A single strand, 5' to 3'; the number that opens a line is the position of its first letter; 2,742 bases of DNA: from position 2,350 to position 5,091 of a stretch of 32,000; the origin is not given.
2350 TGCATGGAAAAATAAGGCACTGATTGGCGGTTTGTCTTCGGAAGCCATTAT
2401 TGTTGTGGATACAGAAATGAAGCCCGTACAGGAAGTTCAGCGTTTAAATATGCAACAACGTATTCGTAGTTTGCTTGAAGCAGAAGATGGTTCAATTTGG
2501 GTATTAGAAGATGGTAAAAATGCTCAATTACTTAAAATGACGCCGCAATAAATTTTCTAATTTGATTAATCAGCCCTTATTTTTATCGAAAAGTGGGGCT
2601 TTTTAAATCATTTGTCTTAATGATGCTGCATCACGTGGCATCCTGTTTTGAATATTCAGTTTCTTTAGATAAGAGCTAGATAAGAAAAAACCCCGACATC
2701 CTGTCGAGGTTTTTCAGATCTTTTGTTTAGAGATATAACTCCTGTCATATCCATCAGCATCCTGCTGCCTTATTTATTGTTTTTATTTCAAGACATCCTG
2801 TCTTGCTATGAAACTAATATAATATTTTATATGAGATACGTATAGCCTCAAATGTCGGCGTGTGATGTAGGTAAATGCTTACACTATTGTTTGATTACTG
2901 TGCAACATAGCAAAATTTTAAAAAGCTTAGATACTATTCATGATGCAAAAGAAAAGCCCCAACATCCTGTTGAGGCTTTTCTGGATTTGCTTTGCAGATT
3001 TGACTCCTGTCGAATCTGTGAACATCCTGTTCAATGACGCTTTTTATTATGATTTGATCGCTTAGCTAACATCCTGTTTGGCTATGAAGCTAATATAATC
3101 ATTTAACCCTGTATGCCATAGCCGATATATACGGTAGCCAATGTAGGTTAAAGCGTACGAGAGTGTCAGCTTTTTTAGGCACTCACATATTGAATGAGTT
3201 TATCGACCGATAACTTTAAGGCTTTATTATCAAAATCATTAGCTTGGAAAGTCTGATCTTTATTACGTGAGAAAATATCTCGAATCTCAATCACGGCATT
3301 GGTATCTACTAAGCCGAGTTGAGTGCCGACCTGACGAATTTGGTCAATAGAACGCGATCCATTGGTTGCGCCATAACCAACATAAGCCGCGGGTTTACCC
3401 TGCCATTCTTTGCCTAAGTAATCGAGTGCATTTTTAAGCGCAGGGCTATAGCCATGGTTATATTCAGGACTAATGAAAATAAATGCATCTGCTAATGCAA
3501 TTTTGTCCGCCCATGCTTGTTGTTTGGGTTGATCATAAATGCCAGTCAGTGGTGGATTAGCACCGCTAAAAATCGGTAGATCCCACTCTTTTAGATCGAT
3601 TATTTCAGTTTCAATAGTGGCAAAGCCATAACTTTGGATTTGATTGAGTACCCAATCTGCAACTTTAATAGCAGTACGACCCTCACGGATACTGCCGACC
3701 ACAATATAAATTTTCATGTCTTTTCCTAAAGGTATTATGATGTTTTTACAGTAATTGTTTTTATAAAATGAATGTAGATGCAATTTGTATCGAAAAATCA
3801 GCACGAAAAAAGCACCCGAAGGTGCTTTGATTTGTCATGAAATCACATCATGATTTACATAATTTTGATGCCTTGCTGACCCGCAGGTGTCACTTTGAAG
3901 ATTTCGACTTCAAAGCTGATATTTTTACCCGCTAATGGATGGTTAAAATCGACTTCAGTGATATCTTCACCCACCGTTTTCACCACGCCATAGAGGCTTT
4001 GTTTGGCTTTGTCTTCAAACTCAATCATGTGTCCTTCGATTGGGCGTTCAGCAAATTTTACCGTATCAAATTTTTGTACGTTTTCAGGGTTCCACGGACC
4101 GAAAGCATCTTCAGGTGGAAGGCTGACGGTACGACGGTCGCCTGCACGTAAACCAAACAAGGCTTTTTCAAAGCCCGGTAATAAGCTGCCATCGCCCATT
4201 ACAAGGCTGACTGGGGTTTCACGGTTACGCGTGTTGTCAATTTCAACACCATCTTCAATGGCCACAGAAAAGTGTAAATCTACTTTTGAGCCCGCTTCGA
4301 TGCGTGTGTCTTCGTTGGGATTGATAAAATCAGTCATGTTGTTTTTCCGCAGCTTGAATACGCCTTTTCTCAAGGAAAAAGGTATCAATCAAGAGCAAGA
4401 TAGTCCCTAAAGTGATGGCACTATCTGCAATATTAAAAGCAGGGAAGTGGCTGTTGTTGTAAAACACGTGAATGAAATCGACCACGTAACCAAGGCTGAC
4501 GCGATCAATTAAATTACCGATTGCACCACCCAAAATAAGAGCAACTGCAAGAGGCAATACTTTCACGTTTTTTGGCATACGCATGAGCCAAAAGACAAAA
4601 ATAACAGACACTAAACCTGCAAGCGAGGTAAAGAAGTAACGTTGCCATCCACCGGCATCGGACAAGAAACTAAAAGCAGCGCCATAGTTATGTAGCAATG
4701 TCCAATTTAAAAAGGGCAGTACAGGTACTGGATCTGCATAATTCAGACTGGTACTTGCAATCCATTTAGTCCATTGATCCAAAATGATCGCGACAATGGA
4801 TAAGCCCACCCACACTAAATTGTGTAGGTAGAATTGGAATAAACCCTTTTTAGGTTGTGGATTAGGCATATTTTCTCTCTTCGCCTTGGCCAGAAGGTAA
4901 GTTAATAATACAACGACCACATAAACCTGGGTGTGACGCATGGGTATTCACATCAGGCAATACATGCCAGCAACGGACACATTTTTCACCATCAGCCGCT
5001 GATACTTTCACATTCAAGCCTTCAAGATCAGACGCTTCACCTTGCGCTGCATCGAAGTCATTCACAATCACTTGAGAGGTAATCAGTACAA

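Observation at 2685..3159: Two tandem, unannotated Csr/Rsm-type (CsrA-sponge) sRNA genes in an ORF-free 620-bp spacer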

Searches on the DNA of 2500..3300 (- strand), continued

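Call 71: search_with_rna_model(model_id=R1, sources=[window, L122, L124, L126, L127, L128, L129, L024, L052, L032, L070], max_evalue=1e-9, make_alignment=true)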
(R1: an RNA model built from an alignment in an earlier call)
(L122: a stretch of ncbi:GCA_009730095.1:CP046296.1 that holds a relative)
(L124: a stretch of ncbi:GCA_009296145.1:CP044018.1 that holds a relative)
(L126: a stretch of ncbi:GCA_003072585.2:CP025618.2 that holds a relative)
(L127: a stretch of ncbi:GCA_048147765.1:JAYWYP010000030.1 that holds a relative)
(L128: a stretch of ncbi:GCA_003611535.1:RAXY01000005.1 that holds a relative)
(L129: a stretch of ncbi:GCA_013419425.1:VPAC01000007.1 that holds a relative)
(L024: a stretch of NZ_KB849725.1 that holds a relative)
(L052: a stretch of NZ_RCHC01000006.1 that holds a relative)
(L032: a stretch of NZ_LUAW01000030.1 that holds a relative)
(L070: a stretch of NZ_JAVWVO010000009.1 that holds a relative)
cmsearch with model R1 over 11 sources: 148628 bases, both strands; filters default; matches with E-value up to 1e-9: 27.
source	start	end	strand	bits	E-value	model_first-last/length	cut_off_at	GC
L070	1143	1279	+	127.2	1.6e-19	1-133/133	no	0.4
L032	7632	7762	-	120.5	2.2e-18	1-133/133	no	0.39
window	2682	2813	-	119.3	3.5e-18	1-133/133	no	0.36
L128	11311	11445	+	115.8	1.3e-17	1-133/133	no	0.39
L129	12447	12584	+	114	2.7e-17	1-133/133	no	0.45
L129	14273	14410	+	113.4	3.4e-17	1-133/133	no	0.46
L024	6238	6366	-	112.8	4.3e-17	1-133/133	no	0.38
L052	1140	1274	+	112.8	4.4e-17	1-133/133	no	0.4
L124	10612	10752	+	110.7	9.6e-17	1-133/133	no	0.43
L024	6544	6685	-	108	2.8e-16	1-133/133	no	0.41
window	2948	3089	-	106.4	5.2e-16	1-133/133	no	0.4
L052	439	579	+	106.2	5.7e-16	1-133/133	no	0.45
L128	10594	10734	+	105.4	7.6e-16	1-133/133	no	0.44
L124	10881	11018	+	102.8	2.1e-15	1-133/133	no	0.45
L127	10087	10227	+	102.3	2.5e-15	1-133/133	no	0.35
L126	10883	11014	+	100.2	5.7e-15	1-133/133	no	0.39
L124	12356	12494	+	98.6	1.1e-14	1-133/133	no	0.42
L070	4301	4438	+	95.6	3.4e-14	1-133/133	no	0.4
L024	4487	4626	-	94.9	4.6e-14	1-133/133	no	0.34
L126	10615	10754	+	93.5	7.9e-14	1-133/133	no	0.45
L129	10646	10771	+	88.9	4.6e-13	1-133/133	no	0.4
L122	10621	10762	+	88.8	4.8e-13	1-133/133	no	0.44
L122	11436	11566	+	86.8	1.1e-12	1-133/133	no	0.35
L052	2980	3118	+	86.3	1.3e-12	1-133/133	no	0.37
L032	5200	5338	-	86.3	1.3e-12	1-133/133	no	0.4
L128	13151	13289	+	78.5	2.7e-11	1-133/133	no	0.38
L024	5971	6100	-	70.2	6.8e-10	1-133/133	no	0.36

Alignment A6: 27 matches aligned to the model, 162 columns, each read 5' to 3' on its own strand. Consensus structure (alignment columns), stored with it:
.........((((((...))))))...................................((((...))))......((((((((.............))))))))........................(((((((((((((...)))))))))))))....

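Call 77: search_with_rna_model(model_id=R1, sources=[L130], max_evalue=0.01, show_alignments=1)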
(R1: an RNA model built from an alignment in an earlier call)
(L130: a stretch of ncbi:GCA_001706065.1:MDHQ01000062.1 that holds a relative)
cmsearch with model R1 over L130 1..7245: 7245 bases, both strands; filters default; matches with E-value up to 0.01: 3.
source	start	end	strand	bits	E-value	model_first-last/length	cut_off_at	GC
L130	2002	2124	-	105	4.4e-17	1-133/133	no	0.42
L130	1256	1400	-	21.4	0.0055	1-133/133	no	0.34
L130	1938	2038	+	20.2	0.009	1-133/133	no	0.35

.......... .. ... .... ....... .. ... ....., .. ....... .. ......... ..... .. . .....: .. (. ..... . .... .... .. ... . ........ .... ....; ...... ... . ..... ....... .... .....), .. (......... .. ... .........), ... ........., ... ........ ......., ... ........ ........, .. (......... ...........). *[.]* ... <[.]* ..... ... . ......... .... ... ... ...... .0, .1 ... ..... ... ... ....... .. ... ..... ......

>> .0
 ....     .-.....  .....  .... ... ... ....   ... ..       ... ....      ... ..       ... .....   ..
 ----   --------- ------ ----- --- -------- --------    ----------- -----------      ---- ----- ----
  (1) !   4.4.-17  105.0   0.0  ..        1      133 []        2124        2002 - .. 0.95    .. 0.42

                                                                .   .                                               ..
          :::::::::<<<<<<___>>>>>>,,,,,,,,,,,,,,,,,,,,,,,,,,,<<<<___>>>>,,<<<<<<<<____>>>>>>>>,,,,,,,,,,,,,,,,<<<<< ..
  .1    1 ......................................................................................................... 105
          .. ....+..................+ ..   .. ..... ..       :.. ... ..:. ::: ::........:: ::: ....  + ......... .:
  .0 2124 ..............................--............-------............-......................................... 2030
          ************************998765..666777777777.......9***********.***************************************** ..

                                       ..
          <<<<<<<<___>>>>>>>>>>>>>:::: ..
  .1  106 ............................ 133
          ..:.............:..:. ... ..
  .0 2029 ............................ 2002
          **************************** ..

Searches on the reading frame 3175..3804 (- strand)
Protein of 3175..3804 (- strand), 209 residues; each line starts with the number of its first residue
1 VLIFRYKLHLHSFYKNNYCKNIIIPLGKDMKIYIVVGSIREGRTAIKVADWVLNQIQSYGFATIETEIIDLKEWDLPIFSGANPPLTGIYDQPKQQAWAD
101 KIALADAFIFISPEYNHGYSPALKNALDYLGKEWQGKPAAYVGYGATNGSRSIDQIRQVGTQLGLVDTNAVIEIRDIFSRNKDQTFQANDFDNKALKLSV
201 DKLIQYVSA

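Call 12: search_protein_families(library=ncbifam, proteins=[window:3175-3804:-])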
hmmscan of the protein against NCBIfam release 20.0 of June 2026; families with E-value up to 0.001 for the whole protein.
window:3175-3804:- (209 aa): 3 families
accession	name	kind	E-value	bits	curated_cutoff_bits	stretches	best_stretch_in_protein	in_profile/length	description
TIGR04037.1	LLM_duo_CE1759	subfamily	0.00017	21.3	175.9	1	48-150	21-116/199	CE1759 family FMN reductase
NF007859.0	PRK10569.1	equivalog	0.00026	20.8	225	1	64-131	27-93/191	NADPH-dependent FMN reductase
TIGR03566.1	FMN_reduc_MsuE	equivalog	0.00062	19.6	212.5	1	33-138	3-103/174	FMN reductase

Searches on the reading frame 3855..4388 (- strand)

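Call 12: search_protein_families(library=ncbifam, proteins=[window:3855-4388:-])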
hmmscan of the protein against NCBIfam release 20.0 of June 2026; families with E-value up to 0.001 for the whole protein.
window:3855-4388:- (177 aa): 4 families
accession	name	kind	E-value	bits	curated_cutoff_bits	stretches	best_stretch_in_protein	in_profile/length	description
NF011676.0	PRK15095.1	equivalog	8.9e-34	116.2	125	1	29-171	4-148/156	FKBP-type peptidyl-prolyl cis-trans isomerase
NF008008.0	PRK10737.1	equivalog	1.5e-14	54.3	174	1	36-170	9-143/196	peptidylprolyl isomerase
TIGR00115.1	tig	equivalog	2.9e-08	33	180.2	1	18-95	138-212/410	trigger factor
NF008150.0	PRK10902.1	equivalog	0.00037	20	215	1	37-100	168-229/271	FKBP-type peptidyl-prolyl cis-trans isomerase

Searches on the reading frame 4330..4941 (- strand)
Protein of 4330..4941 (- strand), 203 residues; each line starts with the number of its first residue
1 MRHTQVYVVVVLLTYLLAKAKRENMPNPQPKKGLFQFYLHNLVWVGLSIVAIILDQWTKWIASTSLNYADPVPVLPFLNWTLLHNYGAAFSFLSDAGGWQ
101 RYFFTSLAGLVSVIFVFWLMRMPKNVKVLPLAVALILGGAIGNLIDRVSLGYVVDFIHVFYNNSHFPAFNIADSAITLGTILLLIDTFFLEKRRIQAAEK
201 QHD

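Call 12: search_protein_families(library=ncbifam, proteins=[window:4330-4941:-])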
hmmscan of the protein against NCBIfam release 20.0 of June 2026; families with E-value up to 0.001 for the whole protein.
window:4330-4941:- (203 aa): 21 families
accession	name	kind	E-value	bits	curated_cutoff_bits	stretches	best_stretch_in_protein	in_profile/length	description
NF011366.0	PRK14785.1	subfamily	6.7e-61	205.6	256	1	41-194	41-196/198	lipoprotein signal peptidase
NF011358.0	PRK14776.1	equivalog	4.3e-40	137.3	285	1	48-199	17-165/170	lipoprotein signal peptidase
TIGR00077.1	lspA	equivalog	4.9e-39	133.8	73.95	1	41-196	8-163/164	signal peptidase II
NF011360.0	PRK14779.1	subfamily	4.8e-34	117.7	177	1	42-196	10-162/163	lipoprotein signal peptidase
NF011352.0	PRK14770.1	equivalog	3.1e-30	104.8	223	1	47-195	22-170/173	lipoprotein signal peptidase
NF011365.0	PRK14784.1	equivalog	6e-27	94.7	181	1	42-186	5-145/160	lipoprotein signal peptidase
NF011371.0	PRK14790.1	equivalog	1.1e-25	90.3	202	1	46-188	14-153/169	lipoprotein signal peptidase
NF011355.0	PRK14773.1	subfamily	4.2e-25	88.8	218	1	79-200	74-199/206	lipoprotein signal peptidase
NF011368.0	PRK14787.1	equivalog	1.1e-23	84.1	177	1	46-189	6-157/167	lipoprotein signal peptidase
NF011359.0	PRK14777.1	subfamily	1.3e-22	80.3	187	1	42-198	27-188/191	lipoprotein signal peptidase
NF011367.0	PRK14786.1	equivalog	2.6e-20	73.1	190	1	50-184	9-139/154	lipoprotein signal peptidase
NF011354.0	PRK14772.1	equivalog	6.1e-20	71.4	321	1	27-187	13-168/190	lipoprotein signal peptidase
NF011370.0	PRK14789.1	equivalog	7.7e-19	68.1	248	1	46-191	13-153/194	lipoprotein signal peptidase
NF011357.0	PRK14775.1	equivalog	5.9e-18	65.4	201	1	49-185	12-145/170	lipoprotein signal peptidase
NF011362.0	PRK14781.1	subfamily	1.3e-16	61.1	177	1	55-192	34-164/170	lipoprotein signal peptidase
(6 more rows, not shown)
